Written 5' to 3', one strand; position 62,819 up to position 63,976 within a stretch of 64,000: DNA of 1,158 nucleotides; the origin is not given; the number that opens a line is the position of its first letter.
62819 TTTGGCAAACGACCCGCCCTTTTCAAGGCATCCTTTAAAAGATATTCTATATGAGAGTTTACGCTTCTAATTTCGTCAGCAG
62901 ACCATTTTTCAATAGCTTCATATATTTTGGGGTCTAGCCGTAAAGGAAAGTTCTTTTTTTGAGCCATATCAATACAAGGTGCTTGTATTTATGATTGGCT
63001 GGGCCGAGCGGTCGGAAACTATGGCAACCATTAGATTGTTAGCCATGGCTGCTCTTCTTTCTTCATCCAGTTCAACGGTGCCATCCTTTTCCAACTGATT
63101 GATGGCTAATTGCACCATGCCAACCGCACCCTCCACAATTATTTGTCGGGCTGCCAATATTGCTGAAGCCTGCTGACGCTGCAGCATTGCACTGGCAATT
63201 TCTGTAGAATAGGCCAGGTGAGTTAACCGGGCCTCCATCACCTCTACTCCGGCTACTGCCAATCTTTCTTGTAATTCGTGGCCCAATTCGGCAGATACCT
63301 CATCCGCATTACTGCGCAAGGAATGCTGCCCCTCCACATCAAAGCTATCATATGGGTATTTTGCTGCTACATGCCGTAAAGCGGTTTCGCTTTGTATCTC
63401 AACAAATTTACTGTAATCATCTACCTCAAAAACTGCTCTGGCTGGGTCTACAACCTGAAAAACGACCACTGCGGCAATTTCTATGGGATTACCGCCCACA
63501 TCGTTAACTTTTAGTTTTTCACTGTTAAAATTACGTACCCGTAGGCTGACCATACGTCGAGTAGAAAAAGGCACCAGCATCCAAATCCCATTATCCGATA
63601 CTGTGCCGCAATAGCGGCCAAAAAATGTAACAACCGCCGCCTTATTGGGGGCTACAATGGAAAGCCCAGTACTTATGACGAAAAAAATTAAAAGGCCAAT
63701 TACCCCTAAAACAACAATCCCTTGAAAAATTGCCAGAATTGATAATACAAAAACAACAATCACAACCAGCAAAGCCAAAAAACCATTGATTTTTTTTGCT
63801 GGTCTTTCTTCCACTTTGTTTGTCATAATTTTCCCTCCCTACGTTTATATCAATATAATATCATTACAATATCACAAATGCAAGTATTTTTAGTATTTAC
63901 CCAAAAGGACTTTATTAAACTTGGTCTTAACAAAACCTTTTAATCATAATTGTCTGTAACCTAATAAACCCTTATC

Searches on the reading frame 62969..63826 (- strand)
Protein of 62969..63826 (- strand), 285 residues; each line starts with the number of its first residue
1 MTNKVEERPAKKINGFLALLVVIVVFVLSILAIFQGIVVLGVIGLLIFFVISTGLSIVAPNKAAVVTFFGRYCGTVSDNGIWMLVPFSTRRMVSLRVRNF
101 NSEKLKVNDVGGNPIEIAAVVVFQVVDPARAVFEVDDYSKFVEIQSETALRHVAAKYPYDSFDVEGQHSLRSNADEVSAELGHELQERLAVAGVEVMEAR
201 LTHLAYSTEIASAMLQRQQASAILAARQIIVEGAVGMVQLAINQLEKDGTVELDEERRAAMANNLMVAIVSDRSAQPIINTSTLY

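Call 74: search_protein_families(library=pfam, proteins=[window:62969-63826:-], max_evalue=0.001)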
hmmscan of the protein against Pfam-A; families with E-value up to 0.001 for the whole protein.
window:62969-63826:- (285 aa): 1 family
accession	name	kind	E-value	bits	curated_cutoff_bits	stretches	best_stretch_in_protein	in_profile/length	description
PF01145.31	Band_7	-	1.5e-26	94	23.6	1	57-232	2-173/176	SPFH domain / Band 7 family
